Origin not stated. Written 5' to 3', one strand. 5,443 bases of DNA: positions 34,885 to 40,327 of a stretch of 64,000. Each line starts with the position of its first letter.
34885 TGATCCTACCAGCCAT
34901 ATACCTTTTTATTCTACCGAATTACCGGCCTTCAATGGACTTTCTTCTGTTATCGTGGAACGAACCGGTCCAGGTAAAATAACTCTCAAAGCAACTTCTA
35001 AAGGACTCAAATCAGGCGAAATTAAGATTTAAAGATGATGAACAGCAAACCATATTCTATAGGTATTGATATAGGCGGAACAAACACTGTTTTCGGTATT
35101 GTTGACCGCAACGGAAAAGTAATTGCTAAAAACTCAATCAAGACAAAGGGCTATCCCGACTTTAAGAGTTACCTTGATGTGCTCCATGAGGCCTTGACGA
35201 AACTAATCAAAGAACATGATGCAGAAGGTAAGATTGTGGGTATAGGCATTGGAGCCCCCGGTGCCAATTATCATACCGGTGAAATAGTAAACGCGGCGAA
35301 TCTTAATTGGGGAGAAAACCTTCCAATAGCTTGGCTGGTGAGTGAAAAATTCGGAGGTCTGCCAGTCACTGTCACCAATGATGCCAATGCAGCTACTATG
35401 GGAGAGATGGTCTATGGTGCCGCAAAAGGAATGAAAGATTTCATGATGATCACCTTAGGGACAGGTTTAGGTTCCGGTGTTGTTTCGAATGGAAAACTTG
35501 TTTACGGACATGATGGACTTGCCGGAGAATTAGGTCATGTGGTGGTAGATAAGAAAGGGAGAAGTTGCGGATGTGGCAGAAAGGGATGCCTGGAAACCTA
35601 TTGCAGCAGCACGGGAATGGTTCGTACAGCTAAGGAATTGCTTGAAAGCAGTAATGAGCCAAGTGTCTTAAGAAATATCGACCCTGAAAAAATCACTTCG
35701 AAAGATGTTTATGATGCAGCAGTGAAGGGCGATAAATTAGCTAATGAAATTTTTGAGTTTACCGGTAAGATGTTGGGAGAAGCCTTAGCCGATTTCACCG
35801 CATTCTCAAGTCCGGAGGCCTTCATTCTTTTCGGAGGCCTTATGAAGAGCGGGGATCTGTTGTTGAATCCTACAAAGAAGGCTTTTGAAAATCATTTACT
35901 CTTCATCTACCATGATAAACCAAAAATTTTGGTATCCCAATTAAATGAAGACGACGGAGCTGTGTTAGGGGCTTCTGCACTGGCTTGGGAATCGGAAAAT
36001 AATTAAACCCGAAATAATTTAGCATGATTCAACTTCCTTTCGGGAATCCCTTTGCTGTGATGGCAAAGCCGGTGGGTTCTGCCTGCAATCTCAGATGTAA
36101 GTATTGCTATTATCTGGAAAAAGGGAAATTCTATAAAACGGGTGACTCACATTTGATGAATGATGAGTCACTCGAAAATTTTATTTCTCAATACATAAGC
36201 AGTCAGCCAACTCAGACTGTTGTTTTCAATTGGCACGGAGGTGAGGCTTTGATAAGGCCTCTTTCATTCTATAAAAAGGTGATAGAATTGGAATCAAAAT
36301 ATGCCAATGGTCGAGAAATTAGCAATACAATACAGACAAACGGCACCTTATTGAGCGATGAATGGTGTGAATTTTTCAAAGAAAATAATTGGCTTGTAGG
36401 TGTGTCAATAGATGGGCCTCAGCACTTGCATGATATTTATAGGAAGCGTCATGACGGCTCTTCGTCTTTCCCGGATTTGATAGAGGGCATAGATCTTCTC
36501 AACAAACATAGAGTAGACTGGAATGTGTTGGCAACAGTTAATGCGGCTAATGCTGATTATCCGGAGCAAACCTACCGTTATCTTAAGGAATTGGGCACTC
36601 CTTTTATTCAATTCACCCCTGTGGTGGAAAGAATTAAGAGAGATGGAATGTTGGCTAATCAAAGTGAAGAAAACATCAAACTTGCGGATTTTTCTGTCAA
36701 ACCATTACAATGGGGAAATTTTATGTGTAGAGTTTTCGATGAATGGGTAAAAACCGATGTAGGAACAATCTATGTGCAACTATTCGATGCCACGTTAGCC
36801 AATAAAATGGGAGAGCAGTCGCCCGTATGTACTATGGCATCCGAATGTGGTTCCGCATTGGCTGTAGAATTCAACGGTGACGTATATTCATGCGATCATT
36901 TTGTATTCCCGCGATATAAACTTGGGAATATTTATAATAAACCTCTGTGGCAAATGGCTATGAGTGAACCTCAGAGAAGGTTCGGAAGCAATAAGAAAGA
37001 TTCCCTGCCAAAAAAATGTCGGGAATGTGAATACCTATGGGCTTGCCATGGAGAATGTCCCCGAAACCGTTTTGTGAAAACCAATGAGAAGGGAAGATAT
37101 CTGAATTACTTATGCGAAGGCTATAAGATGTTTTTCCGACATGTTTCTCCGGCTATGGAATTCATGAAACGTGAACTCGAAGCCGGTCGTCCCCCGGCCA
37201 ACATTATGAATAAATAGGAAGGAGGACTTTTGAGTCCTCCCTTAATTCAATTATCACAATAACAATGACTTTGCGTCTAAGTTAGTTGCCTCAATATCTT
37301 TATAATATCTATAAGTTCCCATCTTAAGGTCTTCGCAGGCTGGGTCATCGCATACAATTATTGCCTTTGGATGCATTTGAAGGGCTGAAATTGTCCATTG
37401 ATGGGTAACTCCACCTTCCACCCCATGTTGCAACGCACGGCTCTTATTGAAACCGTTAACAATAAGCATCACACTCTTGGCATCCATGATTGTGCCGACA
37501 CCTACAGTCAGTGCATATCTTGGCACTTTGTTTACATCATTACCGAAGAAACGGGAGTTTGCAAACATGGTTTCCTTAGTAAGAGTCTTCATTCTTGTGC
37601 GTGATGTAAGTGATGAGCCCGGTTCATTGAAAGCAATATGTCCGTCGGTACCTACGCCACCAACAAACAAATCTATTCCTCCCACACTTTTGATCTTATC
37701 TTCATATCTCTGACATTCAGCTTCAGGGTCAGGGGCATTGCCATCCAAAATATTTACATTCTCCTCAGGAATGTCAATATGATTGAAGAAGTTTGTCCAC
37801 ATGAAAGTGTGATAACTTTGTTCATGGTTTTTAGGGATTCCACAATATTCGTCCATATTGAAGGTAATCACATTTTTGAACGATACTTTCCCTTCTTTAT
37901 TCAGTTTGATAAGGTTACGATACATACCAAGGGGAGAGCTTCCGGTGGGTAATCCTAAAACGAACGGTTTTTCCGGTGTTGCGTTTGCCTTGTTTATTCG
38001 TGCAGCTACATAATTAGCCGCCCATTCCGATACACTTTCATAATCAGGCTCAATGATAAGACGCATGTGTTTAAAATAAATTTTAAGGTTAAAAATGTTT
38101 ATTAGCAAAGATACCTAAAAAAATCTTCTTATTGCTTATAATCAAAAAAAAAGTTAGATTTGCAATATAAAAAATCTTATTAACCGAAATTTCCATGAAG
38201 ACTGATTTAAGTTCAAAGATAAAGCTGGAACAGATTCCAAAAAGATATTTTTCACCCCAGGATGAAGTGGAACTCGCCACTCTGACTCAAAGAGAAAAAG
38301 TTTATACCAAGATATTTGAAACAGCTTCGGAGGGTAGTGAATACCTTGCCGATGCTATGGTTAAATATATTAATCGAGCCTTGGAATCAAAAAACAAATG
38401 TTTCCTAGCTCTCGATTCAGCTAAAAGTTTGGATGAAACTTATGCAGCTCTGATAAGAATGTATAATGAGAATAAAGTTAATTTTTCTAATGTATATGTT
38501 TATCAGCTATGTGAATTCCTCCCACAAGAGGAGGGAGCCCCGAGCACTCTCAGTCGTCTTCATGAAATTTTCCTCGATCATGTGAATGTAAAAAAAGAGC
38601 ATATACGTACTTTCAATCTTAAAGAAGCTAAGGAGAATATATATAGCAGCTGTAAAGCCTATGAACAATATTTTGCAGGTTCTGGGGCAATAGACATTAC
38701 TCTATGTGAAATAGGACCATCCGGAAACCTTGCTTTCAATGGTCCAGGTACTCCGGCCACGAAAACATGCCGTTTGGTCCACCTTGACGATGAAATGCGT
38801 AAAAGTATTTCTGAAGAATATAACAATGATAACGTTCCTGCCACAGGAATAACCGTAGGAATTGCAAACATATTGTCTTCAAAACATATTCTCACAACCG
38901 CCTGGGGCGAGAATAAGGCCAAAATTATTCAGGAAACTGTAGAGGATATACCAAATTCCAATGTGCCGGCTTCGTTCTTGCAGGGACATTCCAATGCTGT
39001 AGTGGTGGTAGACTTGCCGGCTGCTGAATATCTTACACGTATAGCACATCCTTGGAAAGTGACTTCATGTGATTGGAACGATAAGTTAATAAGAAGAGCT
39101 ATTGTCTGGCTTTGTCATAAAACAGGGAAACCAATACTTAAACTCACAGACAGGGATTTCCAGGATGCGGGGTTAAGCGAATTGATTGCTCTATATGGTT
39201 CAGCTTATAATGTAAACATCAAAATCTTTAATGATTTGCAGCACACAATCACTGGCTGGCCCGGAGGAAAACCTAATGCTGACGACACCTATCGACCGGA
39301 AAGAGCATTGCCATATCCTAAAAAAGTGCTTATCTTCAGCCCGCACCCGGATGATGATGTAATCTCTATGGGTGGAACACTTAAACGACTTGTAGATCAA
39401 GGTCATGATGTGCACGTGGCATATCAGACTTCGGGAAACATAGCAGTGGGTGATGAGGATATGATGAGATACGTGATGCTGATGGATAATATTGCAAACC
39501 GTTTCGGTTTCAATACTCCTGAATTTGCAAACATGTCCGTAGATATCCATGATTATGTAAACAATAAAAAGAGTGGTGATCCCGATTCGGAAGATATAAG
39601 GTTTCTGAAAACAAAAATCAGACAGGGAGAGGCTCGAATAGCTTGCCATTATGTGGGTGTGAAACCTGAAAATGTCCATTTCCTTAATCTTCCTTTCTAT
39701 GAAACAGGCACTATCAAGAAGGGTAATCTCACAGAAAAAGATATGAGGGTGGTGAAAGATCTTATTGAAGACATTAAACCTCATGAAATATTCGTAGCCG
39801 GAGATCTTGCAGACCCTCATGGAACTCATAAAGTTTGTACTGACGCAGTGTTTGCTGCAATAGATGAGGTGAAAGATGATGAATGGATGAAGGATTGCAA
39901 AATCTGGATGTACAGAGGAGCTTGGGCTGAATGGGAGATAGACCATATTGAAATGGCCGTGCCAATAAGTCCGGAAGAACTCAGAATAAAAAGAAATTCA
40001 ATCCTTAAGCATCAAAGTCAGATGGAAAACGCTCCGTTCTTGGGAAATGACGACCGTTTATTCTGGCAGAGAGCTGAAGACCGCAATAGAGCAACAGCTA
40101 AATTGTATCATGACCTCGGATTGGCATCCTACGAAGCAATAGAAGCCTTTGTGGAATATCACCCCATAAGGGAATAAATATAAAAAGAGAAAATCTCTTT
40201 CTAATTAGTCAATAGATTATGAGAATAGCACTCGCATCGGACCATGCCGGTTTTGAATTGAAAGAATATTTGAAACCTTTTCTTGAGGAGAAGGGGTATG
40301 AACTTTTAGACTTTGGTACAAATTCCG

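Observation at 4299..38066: T9SS-cargo cluster physically joined to a Sus-type locus for a sulfated LacNAc-type glycan, with no linked sensor/regulator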

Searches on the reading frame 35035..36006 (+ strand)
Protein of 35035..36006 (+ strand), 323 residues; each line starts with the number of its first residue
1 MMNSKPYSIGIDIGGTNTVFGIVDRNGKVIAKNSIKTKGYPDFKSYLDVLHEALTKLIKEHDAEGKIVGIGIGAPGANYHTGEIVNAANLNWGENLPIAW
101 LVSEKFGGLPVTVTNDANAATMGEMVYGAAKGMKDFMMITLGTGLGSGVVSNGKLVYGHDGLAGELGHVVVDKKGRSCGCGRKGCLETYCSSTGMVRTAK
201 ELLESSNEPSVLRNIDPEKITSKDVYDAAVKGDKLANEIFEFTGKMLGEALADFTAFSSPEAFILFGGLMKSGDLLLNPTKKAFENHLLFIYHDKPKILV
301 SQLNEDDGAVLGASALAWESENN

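Call 4: search_protein_families(library=pfam, proteins=[window:35035-36006:+], max_evalue=0.01)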
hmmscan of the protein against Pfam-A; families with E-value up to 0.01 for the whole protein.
window:35035-36006:+ (323 aa): 5 families
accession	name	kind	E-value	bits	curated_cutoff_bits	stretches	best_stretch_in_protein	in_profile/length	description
PF00480.26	ROK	-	2.4e-70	237.8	22.9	1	9-317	2-291/294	ROK family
PF02685.22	Glucokinase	-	1.1e-07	31.6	22.1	1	12-170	4-160/314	Glucokinase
PF01869.26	BcrAD_BadFG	-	2e-06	27.9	31.5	1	9-81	1-76/271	BadF/BadG/BcrA/BcrD ATPase family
PF00370.27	FGGY_N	-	0.00024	21.2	28.8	1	7-74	1-77/245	FGGY family of carbohydrate kinases, N-terminal domain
PF02075.23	RuvC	-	0.0095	16.3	22.2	0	9-64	2-59/148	Crossover junction endodeoxyribonuclease RuvC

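Call 85: search_protein_families(library=ncbifam, proteins=[window:35035-36006:+], max_evalue=0.00001)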
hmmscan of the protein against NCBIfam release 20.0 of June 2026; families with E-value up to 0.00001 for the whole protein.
window:35035-36006:+ (323 aa): 13 families
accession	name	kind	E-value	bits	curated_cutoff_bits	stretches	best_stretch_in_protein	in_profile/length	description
TIGR00744.1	ROK_glcA_fam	subfamily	3.5e-73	246.6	260.35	1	9-317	1-308/318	ROK family glucokinase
NF047937.1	TransRegNagC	equivalog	4.9e-42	144.5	650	1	7-316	80-382/399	DNA-binding transcriptional regulator NagC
NF003461.0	PRK05082.1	subfamily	4e-39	134.7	283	1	9-267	4-241/291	N-acetylmannosamine kinase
NF049930.1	TransRegMlc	equivalog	2.6e-38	132.4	530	1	46-316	124-388/405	sugar metabolism global transcriptional regulator Mlc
NF047821.1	NactlManKinNanK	equivalog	6.9e-36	124.3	450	1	9-269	4-242/288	N-acetylmannosamine kinase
NF007251.0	PRK09698.1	equivalog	1.1e-32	113.5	253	1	2-202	2-200/304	allose kinase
NF045551.1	GK_Pyrobac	equivalog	5.1e-32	111.3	500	1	9-320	3-283/294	ATP-dependent glucokinase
NF007108.0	PRK09557.1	equivalog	9.7e-30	103.9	443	1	9-272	4-258/303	fructokinase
NF009835.0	PRK13310.1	equivalog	5.4e-29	101.5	380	1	10-317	4-300/303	N-acetylglucosamine kinase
NF042998.1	bglucokin_BglK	equivalog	1.3e-25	90.3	550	1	11-276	6-251/291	beta-glucoside kinase BglK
NF045942.1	PolPhglucPhase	equivalog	6.9e-19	68.5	250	1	8-174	2-159/242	polyphosphate--glucose phosphotransferase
NF009836.0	PRK13311.1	equivalog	6e-16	58.4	551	1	9-195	3-194/256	N-acetyl-D-glucosamine kinase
NF045550.1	FrctkaseScrK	equivalog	2.7e-11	43.5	400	1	10-176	7-164/293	fructokinase ScrK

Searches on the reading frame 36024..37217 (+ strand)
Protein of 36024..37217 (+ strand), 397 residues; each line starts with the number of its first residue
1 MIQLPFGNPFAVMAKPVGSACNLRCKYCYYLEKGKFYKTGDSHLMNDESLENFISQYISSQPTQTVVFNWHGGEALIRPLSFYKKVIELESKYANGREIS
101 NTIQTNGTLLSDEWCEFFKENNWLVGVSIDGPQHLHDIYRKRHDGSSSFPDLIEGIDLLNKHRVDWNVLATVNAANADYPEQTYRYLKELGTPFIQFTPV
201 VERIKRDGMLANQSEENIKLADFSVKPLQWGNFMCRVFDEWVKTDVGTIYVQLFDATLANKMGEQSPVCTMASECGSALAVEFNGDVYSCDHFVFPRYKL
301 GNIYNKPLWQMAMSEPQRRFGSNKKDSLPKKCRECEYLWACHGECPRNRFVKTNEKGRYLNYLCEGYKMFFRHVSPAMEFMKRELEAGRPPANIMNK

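Call 4: search_protein_families(library=pfam, proteins=[window:36024-37217:+], max_evalue=0.01)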
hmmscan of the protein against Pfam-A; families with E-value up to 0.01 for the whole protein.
window:36024-37217:+ (397 aa): 4 families
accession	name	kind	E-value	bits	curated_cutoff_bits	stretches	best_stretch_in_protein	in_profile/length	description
PF04055.27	Radical_SAM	-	9.8e-18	65.3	29.5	1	17-186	3-165/166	Radical SAM superfamily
PF13186.11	SPASM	-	2.4e-10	41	21.5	1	277-336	6-67/67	Iron-sulfur cluster-binding domain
PF13353.11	Fer4_12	-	0.00059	20.6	22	1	19-133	13-117/137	4Fe-4S single cluster domain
PF10007.15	DUF2250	-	0.0015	19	24.4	1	157-227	2-69/93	Uncharacterized protein conserved in archaea (DUF2250)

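Call 85: search_protein_families(library=ncbifam, proteins=[window:36024-37217:+], max_evalue=0.00001)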
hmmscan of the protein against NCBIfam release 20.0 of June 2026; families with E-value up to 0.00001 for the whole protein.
window:36024-37217:+ (397 aa): 55 families (the best 25 are shown)
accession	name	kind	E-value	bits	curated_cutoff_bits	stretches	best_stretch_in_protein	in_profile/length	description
NF010308.0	PRK13745.1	equivalog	7.4e-185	614.7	484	1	4-396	7-403/412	anaerobic sulfatase-maturation protein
TIGR03942.1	sulfatase_rSAM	equivalog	1.7e-143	478.1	349.45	1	12-383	2-362/363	anaerobic sulfatase maturase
NF010321.0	PRK13758.1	equivalog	1.6e-70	238.1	441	1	9-378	3-362/370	anaerobic sulfatase-maturase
NF041298.1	rSAM_mat_DynA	equivalog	6.9e-62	209.5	450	1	15-376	6-351/356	dynobactin maturation radical SAM/SPASM protein DynA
NF041300.1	rSAM_mat_DarW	exception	1.8e-45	155.5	650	1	19-381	49-401/415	radical SAM/SPASM peptide maturase DarW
TIGR04261.1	rSAM_GlyRichRpt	subfamily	1.1e-42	146.4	310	1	18-353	4-335/363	cyclophane-forming radical SAM/SPASM peptide maturase GrrM/OscB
NF041707.1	rSAM_YhhB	equivalog_domain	6.6e-40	137.1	445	1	17-355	8-343/369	cyclophane-forming radical SAM/SPASM peptide maturase YhhB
NF047865.1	rSAM_PapB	equivalog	3.1e-39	135.1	340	1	18-354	10-325/330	PapB family radical SAM/SPASM ranthipeptide maturase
TIGR04083.1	rSAM_pep_methan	hypoth_equivalog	6.4e-39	133.9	300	1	20-378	9-343/376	TIGR04083 family peptide-modifying radical SAM enzyme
NF041718.1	rSAM_phane_AMC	equivalog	2e-37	129.1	425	1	19-353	14-335/362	cyclophane-forming radical SAM peptide maturase AmcB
NF038005.1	rSAM_mat_DarE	equivalog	2.4e-36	125.4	650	1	19-366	82-421/432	darobactin maturation radical SAM/SPASM protein DarE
TIGR04269.1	SAM_SPASM_FxsB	subfamily_domain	2.5e-31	109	370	1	17-354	8-342/363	FxsB family cyclophane-forming radical SAM/SPASM peptide maturase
TIGR04496.1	rSAM_XyeB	equivalog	1.1e-30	106.7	450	1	19-373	12-364/385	cyclophane-forming radical SAM/SPASM peptide maturase XyeB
TIGR04064.1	rSAM_nif11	equivalog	1.3e-27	96.6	518.7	1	11-350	78-405/459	nif11-like peptide radical SAM maturase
TIGR03974.1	rSAM_six_Cys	equivalog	1.7e-27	96.4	425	1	16-365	102-436/451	thioether cross-link-forming SCIFF peptide maturase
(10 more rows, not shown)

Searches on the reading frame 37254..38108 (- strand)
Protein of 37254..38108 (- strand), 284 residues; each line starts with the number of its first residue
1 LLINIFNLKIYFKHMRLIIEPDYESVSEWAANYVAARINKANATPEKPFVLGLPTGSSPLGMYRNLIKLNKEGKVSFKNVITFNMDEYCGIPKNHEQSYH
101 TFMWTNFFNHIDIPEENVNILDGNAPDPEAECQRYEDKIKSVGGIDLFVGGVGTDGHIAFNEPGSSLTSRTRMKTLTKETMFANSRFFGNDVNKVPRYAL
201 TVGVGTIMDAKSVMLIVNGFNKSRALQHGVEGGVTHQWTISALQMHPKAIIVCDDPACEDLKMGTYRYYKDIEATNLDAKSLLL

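Call 4: search_protein_families(library=pfam, proteins=[window:37254-38108:-], max_evalue=0.01)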
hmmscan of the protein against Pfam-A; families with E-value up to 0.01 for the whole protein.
window:37254-38108:- (284 aa): 1 family
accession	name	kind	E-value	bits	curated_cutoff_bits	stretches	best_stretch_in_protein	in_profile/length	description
PF01182.26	Glucosamine_iso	-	2e-23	83.9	27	1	22-244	2-217/225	Glucosamine-6-phosphate isomerases/6-phosphogluconolactonase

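Call 85: search_protein_families(library=ncbifam, proteins=[window:37254-38108:-], max_evalue=0.00001)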
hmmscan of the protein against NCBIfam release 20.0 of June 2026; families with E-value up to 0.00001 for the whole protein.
window:37254-38108:- (284 aa): 8 families
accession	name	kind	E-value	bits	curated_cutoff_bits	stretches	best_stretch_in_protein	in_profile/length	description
TIGR00502.1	nagB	equivalog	2.1e-123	410.7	236.9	1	15-273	1-259/259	glucosamine-6-phosphate deaminase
NF001685.0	PRK00443.1-5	equivalog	8.7e-119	395.6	513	1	15-277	1-263/266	glucosamine-6-phosphate deaminase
NF001684.0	PRK00443.1-4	subfamily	7.3e-84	281.3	326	1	15-267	1-248/260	glucosamine-6-phosphate deaminase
NF002557.0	PRK02122.1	subfamily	1.3e-70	238.3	384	1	12-262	26-276/653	glucosamine-6-phosphate deaminase-like protein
NF001682.0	PRK00443.1-1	equivalog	2.7e-45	154.8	528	1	38-257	20-230/262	glucosamine-6-phosphate deaminase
NF009022.0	PRK12358.1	equivalog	1.2e-37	129.7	247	1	15-261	1-237/239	glucosamine-6-phosphate deaminase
NF007291.0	PRK09762.1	equivalog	2.7e-37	128.6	271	1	15-253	4-233/236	galactosamine-6-phosphate isomerase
TIGR01198.1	pgl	equivalog_domain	1.3e-20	74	124.45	1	24-258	6-231/234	6-phosphogluconolactonase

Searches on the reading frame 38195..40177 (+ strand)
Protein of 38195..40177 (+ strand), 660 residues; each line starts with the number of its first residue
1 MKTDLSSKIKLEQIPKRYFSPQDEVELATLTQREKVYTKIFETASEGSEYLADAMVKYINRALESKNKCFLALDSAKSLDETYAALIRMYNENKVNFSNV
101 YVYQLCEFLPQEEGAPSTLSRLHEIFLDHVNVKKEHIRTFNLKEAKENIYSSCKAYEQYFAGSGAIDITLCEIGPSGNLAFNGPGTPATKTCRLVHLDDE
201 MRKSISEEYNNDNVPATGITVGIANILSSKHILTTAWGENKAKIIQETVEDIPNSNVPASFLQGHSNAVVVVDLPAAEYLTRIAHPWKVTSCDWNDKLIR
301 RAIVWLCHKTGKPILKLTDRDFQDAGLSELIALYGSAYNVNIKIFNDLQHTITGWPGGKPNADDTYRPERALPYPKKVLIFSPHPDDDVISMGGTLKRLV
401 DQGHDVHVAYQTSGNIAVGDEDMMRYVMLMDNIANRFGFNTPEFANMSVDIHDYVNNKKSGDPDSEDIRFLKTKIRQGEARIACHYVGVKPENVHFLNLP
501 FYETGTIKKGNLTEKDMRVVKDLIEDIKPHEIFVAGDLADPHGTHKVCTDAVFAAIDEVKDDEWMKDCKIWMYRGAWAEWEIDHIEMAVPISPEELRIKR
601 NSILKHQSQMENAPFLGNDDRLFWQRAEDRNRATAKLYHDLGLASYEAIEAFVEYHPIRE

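Call 4: search_protein_families(library=pfam, proteins=[window:38195-40177:+], max_evalue=0.01)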
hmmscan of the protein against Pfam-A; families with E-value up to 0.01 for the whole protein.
window:38195-40177:+ (660 aa): 3 families
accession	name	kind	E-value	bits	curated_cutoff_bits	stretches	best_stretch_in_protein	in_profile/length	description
PF02585.22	PIG-L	-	2.3e-20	73.8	28.2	1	379-555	1-128/129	GlcNAc-PI de-N-acetylase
PF01182.26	Glucosamine_iso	-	7.5e-13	49.3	27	1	44-268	3-222/225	Glucosamine-6-phosphate isomerases/6-phosphogluconolactonase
PF14639.11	YqgF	-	0.0099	16.1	35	0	473-546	10-81/150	Holliday-junction resolvase-like of SPT6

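Call 85: search_protein_families(library=ncbifam, proteins=[window:38195-40177:+], max_evalue=0.00001)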
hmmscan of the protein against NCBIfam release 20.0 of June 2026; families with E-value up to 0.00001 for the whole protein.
window:38195-40177:+ (660 aa): 10 families
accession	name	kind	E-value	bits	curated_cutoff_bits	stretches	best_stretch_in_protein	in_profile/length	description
NF002557.0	PRK02122.1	subfamily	4.6e-268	890.7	384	1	10-657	3-652/653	glucosamine-6-phosphate deaminase-like protein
TIGR00502.1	nagB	equivalog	1.8e-40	138.9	236.9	1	42-280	7-247/259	glucosamine-6-phosphate deaminase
NF001684.0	PRK00443.1-4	subfamily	4.6e-38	131.2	326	1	51-281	12-242/260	glucosamine-6-phosphate deaminase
NF001685.0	PRK00443.1-5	equivalog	2.4e-26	92.6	513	1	43-277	8-244/266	glucosamine-6-phosphate deaminase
NF001682.0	PRK00443.1-1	equivalog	2.4e-23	82.9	528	1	47-276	8-230/262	glucosamine-6-phosphate deaminase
NF009022.0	PRK12358.1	equivalog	1.3e-22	80.5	247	1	54-280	15-237/239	glucosamine-6-phosphate deaminase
NF007291.0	PRK09762.1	equivalog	1.4e-22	80.4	271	1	50-273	14-234/236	galactosamine-6-phosphate isomerase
TIGR01198.1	pgl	equivalog_domain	5e-10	39.3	124.45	1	40-278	1-232/234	6-phosphogluconolactonase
TIGR04001.1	thiol_BshB1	equivalog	1.1e-08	35.1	182.5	0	377-417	3-43/226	bacillithiol biosynthesis deacetylase BshB1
TIGR04000.1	thiol_BshB2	equivalog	1.3e-07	31.5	195.25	0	377-416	2-41/217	bacillithiol biosynthesis deacetylase BshB2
